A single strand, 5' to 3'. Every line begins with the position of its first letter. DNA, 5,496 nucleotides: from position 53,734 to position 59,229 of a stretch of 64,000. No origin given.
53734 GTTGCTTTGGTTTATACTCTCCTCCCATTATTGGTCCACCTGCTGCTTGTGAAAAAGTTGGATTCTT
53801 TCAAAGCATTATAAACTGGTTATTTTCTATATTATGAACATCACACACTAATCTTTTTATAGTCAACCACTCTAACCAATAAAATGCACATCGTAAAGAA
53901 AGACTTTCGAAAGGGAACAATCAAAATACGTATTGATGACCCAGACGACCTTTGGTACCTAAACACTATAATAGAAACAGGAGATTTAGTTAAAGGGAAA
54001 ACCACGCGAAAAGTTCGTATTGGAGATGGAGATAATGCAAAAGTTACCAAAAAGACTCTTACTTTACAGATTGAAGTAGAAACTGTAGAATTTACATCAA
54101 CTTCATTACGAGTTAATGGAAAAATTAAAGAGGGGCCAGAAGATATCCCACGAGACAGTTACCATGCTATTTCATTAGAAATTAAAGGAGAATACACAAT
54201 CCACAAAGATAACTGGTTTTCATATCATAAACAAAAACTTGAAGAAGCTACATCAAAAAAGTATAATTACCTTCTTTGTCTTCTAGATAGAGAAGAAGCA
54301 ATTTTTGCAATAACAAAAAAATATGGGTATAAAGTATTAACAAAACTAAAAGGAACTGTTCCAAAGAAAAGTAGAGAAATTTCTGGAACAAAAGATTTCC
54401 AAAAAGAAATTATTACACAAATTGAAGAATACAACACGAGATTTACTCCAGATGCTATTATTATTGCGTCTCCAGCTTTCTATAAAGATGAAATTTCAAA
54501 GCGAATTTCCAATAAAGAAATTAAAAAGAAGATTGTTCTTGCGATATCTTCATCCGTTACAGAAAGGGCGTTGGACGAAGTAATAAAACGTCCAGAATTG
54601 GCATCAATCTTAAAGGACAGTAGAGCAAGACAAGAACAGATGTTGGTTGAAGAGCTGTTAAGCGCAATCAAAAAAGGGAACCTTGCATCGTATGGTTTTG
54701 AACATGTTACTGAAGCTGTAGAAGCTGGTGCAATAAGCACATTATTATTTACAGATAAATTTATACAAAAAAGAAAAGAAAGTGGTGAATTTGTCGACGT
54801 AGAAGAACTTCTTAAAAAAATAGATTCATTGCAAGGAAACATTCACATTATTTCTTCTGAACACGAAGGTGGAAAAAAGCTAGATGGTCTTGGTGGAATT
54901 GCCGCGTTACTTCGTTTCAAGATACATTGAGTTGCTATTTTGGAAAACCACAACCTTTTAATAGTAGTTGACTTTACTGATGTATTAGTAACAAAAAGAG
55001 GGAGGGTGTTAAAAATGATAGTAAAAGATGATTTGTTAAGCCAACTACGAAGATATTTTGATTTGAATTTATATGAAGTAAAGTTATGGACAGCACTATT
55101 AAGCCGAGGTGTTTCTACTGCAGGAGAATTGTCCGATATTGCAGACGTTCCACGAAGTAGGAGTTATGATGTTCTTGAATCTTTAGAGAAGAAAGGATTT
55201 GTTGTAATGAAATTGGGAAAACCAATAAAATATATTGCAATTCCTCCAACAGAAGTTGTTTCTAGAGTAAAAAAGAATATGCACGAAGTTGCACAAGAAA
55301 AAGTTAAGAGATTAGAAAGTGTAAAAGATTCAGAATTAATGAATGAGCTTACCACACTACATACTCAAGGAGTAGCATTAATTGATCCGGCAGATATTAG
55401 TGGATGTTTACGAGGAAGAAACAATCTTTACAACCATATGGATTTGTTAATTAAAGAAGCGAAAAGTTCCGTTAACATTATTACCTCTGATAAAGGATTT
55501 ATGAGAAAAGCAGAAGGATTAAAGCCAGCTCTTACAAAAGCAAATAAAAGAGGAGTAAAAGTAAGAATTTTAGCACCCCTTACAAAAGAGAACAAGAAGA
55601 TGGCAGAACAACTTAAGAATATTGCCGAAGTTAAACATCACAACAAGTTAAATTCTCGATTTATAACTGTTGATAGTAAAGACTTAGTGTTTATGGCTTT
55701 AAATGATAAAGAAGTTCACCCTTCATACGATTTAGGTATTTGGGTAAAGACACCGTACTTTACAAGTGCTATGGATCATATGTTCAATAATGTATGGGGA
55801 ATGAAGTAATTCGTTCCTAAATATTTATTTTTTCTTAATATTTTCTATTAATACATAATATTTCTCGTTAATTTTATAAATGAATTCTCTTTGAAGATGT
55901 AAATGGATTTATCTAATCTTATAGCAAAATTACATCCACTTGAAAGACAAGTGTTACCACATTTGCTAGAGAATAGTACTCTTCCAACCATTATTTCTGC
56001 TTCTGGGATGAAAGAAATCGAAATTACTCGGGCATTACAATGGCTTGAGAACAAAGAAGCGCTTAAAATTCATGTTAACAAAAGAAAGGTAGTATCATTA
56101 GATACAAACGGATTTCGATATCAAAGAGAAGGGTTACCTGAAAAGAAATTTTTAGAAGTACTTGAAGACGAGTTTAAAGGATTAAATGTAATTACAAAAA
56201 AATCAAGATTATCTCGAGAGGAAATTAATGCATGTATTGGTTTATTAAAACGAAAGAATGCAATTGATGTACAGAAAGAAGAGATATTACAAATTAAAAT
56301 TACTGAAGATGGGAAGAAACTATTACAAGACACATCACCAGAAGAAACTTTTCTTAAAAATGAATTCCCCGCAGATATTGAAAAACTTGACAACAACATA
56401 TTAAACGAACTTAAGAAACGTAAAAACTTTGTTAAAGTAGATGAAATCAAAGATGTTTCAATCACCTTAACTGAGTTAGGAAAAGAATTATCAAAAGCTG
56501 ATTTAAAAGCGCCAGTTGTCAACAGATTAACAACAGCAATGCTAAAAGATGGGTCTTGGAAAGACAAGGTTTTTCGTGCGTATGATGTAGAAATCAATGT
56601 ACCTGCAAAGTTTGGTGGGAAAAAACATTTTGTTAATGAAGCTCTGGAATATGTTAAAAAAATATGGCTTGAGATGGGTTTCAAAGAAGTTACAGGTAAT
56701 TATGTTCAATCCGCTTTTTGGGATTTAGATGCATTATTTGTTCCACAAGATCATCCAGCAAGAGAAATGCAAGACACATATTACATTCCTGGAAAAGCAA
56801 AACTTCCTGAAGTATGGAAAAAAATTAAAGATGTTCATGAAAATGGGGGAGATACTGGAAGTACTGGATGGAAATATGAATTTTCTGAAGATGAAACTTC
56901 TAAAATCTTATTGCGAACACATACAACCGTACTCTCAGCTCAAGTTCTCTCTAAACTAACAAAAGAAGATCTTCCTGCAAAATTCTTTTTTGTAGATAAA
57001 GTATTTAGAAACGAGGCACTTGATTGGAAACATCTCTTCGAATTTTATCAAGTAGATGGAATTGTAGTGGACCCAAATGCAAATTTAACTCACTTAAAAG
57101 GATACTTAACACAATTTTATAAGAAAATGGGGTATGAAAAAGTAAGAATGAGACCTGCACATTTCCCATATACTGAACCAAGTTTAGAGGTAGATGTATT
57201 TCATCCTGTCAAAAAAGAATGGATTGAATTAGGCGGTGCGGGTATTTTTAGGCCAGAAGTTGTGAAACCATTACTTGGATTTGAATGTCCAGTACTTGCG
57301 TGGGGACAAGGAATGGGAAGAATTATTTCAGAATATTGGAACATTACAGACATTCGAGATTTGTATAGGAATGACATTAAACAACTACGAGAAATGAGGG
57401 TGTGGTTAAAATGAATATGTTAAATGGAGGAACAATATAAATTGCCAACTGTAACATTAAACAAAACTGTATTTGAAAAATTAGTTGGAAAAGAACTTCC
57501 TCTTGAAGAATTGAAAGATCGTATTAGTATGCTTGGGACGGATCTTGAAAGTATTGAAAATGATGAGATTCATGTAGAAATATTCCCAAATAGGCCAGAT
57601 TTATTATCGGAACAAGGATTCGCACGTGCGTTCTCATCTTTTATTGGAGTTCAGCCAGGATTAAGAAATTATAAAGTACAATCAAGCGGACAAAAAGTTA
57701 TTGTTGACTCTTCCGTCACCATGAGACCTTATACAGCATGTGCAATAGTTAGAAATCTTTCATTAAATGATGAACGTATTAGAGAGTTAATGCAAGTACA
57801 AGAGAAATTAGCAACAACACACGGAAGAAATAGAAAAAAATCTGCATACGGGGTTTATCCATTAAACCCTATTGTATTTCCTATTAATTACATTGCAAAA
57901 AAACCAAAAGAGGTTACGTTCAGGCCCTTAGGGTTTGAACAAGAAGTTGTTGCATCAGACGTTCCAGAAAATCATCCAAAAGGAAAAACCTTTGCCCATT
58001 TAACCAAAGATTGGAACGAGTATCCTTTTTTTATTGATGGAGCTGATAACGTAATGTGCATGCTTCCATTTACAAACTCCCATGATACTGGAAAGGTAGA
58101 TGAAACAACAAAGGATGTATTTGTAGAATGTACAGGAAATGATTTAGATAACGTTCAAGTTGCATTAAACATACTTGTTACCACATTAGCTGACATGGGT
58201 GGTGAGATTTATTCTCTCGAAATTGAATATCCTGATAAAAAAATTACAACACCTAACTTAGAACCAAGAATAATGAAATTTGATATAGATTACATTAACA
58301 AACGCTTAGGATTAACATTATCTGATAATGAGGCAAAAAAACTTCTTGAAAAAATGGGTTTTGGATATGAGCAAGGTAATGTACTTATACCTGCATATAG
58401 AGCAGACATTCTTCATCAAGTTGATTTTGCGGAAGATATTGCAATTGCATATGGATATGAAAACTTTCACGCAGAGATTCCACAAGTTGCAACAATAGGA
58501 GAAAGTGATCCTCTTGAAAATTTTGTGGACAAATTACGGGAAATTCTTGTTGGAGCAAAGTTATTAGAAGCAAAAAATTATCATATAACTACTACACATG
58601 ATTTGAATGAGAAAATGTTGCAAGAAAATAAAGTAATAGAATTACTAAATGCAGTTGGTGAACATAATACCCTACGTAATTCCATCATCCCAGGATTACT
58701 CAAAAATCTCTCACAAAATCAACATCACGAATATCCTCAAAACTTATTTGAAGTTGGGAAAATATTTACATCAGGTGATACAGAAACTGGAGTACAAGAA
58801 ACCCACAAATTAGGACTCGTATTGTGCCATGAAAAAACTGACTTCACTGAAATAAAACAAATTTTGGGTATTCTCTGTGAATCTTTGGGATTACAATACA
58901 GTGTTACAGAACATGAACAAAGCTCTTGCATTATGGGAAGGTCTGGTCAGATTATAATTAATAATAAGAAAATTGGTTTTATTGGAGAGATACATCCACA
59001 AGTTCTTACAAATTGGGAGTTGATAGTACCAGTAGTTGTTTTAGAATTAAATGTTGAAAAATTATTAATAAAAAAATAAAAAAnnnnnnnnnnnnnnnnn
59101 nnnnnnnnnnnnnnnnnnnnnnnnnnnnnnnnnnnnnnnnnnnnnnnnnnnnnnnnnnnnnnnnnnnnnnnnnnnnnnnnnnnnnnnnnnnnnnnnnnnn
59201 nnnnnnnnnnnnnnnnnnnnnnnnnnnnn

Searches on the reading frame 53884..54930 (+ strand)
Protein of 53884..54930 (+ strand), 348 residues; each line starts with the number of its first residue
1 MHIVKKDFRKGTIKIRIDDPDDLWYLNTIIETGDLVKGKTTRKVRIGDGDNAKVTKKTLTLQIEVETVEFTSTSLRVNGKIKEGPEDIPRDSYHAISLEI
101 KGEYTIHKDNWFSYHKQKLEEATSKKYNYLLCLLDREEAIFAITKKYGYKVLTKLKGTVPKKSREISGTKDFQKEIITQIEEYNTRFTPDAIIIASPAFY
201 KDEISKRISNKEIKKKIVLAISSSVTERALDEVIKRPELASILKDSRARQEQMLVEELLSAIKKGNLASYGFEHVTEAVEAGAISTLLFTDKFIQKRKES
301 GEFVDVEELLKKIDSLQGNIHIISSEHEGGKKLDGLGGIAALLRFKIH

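Call 67: search_protein_families(library=pfam, proteins=[window:53884-54930:+], max_evalue=0.0001)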
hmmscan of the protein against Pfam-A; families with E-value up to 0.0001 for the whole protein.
window:53884-54930:+ (348 aa): 3 families
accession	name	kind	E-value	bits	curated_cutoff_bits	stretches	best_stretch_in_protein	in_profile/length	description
PF03463.20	eRF1_1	-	5.7e-26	91.4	23.8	1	1-123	1-123/123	eRF1 domain 1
PF03465.20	eRF1_3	-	4.9e-24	85.3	25.8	1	250-347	3-106/106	eRF1 domain 3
PF03464.20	eRF1_2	-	8.9e-09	36.2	27.1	1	131-244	4-132/133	eRF1 domain 2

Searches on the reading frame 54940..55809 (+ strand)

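Call 67: search_protein_families(library=pfam, proteins=[window:54940-55809:+], max_evalue=0.0001)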
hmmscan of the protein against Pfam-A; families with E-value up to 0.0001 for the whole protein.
window:54940-55809:+ (289 aa): 3 families
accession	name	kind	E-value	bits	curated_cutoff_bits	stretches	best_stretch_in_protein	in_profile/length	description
PF01978.25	TrmB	-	2.3e-18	66.2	25.6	1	39-103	3-67/68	Sugar-specific transcriptional regulator TrmB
PF11495.14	Regulator_TrmB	-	6.2e-08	32.6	22.2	1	158-288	6-131/233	Archaeal transcriptional regulator TrmB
PF13091.12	PLDc_2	-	2.1e-05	24.8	27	0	170-286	4-132/132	PLD-like domain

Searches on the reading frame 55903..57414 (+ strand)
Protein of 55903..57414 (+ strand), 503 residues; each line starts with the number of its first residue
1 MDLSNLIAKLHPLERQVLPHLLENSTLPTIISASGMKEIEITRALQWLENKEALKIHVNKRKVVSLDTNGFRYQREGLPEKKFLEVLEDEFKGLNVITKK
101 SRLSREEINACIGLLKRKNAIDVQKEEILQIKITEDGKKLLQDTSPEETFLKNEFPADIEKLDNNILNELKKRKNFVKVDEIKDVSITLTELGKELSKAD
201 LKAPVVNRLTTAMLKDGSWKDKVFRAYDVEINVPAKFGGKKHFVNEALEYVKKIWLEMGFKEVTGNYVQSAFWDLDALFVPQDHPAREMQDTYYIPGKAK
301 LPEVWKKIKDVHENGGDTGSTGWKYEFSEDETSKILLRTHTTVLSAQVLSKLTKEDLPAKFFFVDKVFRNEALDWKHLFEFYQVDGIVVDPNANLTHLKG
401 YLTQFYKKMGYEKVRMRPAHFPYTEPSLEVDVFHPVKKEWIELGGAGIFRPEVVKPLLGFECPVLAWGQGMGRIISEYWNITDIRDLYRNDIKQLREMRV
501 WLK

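Call 67: search_protein_families(library=pfam, proteins=[window:55903-57414:+], max_evalue=0.0001)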
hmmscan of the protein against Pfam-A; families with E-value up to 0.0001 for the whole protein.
window:55903-57414:+ (503 aa): 1 family
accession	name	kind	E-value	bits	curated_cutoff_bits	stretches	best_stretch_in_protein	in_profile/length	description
PF01409.25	tRNA-synt_2d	-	2.5e-77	260.1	19.8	1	227-497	2-245/246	tRNA synthetases class II core domain (F)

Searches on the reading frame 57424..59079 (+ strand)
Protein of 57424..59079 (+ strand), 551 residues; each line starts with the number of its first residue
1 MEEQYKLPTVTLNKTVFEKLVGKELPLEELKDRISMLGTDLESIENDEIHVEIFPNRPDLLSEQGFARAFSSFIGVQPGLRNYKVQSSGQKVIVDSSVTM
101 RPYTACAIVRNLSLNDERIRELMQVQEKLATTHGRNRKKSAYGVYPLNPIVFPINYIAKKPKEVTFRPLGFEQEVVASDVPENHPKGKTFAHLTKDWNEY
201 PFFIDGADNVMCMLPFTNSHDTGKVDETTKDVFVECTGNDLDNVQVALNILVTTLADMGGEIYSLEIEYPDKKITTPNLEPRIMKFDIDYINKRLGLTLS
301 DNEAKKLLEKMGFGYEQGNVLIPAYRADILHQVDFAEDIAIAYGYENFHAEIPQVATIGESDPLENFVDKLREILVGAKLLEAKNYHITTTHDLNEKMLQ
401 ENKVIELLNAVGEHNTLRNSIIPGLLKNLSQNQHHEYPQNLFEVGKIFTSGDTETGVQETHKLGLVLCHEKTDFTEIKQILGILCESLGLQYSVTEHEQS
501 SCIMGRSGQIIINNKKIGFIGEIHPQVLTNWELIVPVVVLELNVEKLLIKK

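Call 67: search_protein_families(library=pfam, proteins=[window:57424-59079:+], max_evalue=0.0001)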
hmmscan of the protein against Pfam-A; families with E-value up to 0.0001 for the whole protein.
window:57424-59079:+ (551 aa): 4 families
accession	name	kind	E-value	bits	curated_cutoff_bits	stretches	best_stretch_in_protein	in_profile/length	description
PF17759.6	tRNA_synthFbeta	-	1.4e-42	146.1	22.4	1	352-544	5-214/214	Phenylalanyl tRNA synthetase beta chain CLM domain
PF03484.21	B5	-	1.8e-25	89.3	28.6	1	284-345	1-67/67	tRNA synthetase B5 domain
PF18262.7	PhetRS_B1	-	8.4e-06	26.4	26.8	0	7-74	1-81/83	Phe-tRNA synthetase beta subunit B1 domain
PF01409.25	tRNA-synt_2d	-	6.4e-05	23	19.8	0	354-499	9-165/246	tRNA synthetases class II core domain (F)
